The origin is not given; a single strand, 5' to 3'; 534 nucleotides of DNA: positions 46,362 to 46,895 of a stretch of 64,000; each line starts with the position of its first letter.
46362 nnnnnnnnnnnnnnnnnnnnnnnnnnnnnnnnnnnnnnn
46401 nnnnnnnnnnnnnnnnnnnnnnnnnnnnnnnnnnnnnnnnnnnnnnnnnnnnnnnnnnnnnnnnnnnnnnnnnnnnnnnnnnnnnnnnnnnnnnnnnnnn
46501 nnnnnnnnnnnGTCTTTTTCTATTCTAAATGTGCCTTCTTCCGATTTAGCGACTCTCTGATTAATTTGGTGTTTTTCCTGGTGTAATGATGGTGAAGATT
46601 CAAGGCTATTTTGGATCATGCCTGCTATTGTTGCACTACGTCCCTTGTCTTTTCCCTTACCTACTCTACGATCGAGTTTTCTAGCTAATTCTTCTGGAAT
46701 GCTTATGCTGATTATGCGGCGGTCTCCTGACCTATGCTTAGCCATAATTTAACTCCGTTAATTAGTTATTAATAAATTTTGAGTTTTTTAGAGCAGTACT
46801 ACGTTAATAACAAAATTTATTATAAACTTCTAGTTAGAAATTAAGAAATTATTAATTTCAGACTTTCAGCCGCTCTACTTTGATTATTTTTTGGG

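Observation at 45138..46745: Fumarase C carrying an in-frame N-terminal ribbon-helix-helix (CopG/NikR-type) DNA-binding domain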

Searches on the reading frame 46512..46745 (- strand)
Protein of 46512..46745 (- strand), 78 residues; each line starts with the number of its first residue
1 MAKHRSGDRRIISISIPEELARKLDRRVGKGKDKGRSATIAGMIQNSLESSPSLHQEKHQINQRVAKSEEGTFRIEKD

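Call 3: search_protein_families(library=pfam, proteins=[window:46512-46745:-], max_evalue=10)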
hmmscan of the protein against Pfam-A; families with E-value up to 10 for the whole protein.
seq(78 aa): 3 families
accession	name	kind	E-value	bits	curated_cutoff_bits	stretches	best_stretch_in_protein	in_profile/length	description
PF01402.27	RHH_1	-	0.00089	19.6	20.5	1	12-40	2-29/39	Ribbon-helix-helix protein, copG family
PF16375.10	DUF4986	-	0.053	14.5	29.5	1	33-74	11-52/84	Domain of unknown function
PF15919.11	HicB_lk_antitox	-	0.12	13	27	1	11-42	91-121/123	HicB_like antitoxin of bacterial toxin-antitoxin system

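Call 4: search_protein_families(library=ncbifam, proteins=[window:46512-46745:-], max_evalue=10)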
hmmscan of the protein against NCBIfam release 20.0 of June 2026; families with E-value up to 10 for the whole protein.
seq(78 aa): 4 families
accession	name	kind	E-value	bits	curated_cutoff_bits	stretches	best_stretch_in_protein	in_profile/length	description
NF010290.0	PRK13730.1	subfamily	0.0058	16.2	333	1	3-50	87-131/212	type-F conjugative transfer system pilin assembly protein TrbC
NF002815.0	PRK02967.1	equivalog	0.074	13.1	83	1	12-58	4-50/139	nickel-responsive transcriptional regulator NikR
NF053762.1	aCcr1_fam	equivalog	0.077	12.9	60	1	10-27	1-18/38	aCcr1 family cell cycle regulator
NF001884.0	PRK00630.1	subfamily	0.082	13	119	1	12-51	13-52/148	nickel responsive regulator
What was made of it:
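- Closest known: NikR. Same: There are also weak NCBIfam NikR hits (call 4).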
